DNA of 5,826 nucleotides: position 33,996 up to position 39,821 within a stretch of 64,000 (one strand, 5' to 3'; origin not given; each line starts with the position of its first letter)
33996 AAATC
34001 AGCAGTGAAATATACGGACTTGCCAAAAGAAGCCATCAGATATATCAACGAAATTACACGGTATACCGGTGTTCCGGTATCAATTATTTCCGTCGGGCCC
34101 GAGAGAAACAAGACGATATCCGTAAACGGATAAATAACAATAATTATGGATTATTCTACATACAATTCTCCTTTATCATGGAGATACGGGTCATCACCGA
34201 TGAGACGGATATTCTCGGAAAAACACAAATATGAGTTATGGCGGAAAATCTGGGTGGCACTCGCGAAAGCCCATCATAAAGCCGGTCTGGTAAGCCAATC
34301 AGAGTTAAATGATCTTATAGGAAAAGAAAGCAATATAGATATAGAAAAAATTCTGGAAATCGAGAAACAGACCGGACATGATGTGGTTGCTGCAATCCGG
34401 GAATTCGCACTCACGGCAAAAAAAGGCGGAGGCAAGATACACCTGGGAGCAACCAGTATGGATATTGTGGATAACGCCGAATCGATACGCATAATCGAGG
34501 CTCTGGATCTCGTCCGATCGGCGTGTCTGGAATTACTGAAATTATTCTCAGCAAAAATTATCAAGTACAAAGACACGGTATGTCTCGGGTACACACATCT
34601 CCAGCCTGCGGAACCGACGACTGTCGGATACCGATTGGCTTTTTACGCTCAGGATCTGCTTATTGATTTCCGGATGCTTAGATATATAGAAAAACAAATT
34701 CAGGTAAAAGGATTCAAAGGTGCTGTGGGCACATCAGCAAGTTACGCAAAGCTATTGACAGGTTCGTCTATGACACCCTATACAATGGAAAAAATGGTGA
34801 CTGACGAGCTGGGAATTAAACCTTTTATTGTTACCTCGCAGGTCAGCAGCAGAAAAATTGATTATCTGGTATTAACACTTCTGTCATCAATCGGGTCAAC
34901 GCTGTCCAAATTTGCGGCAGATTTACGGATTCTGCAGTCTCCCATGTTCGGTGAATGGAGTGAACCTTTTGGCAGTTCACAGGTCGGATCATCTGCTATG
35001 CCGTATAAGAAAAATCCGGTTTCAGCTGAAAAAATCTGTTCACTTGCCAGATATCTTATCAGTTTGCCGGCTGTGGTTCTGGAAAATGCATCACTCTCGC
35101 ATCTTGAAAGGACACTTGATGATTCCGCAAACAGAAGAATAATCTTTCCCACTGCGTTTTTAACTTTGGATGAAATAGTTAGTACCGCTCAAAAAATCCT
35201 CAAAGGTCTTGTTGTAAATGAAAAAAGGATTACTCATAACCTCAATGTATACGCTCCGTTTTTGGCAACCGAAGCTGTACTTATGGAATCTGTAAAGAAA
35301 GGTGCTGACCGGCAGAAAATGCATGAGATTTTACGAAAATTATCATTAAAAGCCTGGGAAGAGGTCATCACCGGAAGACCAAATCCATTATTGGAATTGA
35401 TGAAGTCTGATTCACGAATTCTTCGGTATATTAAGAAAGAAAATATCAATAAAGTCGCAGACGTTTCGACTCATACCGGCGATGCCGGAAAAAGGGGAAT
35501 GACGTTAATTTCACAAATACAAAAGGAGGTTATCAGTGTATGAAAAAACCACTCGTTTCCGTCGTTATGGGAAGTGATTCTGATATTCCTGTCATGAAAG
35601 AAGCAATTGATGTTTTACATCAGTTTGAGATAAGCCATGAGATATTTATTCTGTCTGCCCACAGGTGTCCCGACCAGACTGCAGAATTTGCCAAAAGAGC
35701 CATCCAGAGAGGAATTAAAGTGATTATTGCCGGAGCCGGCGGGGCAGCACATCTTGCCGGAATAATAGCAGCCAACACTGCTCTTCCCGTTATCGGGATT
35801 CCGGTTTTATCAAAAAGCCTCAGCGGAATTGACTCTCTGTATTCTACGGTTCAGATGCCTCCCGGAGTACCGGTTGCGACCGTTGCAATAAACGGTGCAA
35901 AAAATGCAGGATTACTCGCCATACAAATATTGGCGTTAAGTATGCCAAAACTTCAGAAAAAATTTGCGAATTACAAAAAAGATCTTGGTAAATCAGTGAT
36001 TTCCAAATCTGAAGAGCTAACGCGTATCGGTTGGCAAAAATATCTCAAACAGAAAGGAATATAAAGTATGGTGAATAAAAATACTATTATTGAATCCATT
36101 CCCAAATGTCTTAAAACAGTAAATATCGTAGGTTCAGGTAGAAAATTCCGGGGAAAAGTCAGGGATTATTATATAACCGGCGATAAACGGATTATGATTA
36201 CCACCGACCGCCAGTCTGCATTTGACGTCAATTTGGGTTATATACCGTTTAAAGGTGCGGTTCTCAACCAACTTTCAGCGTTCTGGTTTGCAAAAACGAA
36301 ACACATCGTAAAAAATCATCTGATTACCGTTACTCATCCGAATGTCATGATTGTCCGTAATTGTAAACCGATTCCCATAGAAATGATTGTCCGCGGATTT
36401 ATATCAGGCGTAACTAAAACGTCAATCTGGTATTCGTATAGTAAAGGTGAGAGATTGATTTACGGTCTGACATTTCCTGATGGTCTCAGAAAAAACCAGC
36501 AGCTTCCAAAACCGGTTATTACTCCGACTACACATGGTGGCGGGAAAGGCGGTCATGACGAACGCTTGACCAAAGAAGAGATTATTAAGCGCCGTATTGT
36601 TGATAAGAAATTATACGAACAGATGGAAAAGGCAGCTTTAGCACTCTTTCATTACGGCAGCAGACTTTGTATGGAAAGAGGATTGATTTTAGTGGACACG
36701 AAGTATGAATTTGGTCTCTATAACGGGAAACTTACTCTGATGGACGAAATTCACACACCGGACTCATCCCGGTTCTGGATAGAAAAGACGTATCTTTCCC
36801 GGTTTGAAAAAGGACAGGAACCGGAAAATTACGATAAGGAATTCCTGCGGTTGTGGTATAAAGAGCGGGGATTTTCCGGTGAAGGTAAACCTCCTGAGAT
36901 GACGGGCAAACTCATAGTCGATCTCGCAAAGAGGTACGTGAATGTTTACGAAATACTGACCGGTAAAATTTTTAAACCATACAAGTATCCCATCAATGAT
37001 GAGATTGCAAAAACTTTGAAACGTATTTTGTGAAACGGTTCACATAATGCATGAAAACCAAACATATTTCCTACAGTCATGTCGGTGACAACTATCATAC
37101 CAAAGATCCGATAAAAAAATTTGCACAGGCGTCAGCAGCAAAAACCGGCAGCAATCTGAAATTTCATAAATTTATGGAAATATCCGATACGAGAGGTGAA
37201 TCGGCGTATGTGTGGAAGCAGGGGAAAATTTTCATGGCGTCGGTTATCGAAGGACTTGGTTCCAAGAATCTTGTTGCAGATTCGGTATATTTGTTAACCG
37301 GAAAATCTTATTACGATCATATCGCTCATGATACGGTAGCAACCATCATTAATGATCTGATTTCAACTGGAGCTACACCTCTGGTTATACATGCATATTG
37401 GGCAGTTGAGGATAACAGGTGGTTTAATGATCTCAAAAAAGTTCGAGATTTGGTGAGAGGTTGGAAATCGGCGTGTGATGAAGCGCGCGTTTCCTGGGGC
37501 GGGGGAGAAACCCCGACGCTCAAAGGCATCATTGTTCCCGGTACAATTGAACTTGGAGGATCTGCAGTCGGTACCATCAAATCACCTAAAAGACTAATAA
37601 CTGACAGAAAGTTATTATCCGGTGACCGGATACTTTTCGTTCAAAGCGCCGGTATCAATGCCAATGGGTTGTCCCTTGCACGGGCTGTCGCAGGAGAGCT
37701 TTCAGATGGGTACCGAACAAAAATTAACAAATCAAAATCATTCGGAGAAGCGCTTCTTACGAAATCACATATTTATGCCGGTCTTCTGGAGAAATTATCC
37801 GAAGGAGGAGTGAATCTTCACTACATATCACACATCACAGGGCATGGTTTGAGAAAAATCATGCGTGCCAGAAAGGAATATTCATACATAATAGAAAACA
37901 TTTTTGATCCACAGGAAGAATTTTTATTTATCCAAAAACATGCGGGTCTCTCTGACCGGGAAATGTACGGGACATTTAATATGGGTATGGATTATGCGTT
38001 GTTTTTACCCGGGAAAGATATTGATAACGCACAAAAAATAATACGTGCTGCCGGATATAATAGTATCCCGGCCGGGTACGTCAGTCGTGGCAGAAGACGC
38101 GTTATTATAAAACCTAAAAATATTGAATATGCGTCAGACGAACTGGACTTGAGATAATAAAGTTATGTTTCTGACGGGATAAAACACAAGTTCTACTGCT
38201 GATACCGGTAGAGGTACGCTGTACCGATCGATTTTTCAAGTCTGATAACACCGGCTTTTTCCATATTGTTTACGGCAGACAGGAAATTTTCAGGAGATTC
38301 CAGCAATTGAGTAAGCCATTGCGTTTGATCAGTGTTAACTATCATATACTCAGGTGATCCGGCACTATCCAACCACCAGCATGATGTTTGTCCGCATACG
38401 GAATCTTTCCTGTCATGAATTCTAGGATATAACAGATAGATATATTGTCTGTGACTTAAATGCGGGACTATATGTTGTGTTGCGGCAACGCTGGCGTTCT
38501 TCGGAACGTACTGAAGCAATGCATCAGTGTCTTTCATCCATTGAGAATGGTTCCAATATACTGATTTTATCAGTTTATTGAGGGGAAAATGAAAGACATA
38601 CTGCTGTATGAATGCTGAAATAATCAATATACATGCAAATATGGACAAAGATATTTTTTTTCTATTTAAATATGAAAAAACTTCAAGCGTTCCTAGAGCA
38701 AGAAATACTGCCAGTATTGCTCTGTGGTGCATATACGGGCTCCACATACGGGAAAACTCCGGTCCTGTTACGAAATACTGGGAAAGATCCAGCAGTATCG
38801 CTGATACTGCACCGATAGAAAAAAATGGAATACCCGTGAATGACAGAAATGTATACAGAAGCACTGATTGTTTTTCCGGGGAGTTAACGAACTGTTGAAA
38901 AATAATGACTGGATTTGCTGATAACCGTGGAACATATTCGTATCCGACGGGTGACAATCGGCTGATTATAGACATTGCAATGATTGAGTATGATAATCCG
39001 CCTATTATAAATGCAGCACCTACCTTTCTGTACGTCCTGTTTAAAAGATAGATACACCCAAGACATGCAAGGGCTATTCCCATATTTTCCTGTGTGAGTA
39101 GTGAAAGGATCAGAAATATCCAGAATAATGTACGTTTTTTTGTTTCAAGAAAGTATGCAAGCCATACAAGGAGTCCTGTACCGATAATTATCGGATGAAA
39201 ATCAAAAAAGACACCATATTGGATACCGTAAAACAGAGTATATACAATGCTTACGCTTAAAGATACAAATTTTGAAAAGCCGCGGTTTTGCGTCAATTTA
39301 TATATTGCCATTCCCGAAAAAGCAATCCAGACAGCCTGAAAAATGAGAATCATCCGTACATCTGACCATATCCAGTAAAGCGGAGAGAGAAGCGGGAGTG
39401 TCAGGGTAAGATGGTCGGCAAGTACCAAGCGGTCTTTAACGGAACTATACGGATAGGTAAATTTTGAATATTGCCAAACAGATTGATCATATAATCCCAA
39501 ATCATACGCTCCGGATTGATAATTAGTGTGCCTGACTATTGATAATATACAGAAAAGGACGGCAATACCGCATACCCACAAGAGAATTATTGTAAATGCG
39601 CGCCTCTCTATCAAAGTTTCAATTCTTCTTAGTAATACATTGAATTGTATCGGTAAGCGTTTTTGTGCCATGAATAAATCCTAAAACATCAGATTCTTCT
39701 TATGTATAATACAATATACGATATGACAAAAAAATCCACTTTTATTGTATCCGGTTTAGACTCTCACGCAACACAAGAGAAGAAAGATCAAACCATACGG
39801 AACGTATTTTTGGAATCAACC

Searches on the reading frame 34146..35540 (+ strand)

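Call 65: search_protein_families(library=pfam, proteins=[window:34146-35540:+], max_evalue=0.00001)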
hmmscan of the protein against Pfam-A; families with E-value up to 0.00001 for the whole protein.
window:34146-35540:+ (465 aa): 2 families
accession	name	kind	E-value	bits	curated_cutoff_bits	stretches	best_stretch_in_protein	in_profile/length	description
PF00206.25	Lyase_1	-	8.6e-37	127.6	27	1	17-301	8-307/312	Lyase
PF10397.14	ADSL_C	-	1.3e-16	61.1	32.7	1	371-448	1-73/79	Adenylosuccinate lyase C-terminus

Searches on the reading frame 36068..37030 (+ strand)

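Call 66: search_protein_families(library=pfam, proteins=[window:36068-37030:+], max_evalue=0.00001)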
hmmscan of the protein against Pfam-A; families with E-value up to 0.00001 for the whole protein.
window:36068-37030:+ (321 aa): 1 family
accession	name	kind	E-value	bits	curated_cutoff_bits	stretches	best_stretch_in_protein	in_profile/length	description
PF01259.24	SAICAR_synt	-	4.9e-63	213.4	20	1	28-266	4-221/233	SAICAR synthetase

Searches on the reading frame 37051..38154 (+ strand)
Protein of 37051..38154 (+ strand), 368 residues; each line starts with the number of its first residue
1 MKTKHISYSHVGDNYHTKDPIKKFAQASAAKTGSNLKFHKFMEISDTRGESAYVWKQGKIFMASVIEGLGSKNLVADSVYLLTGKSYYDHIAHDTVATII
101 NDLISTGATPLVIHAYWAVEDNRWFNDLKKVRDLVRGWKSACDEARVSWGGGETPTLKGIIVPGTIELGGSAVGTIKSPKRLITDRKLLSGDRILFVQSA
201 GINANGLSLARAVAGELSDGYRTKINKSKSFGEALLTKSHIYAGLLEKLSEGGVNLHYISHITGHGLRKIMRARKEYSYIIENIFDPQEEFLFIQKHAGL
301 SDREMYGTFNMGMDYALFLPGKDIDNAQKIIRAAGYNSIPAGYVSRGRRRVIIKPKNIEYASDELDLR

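Call 66: search_protein_families(library=pfam, proteins=[window:37051-38154:+], max_evalue=0.00001)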
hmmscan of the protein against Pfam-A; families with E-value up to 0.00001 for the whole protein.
window:37051-38154:+ (368 aa): 2 families
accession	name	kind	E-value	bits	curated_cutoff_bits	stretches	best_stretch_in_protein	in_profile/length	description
PF00586.29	AIRS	-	1.7e-10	41.7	24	1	86-175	30-111/112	AIR synthase related protein, N-terminal domain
PF02769.27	AIRS_C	-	5.6e-09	36.8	23.1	1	191-349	3-150/156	AIR synthase related protein, C-terminal domain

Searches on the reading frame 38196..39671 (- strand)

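Call 66: search_protein_families(library=pfam, proteins=[window:38196-39671:-], max_evalue=0.00001)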
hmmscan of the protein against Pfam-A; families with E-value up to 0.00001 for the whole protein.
window:38196-39671:- (492 aa): 1 family
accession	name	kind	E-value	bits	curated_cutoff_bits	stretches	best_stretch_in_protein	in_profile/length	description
PF09852.15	DUF2079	-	1.6e-45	156.5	28.2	1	47-420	1-406/459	Predicted membrane protein (DUF2079)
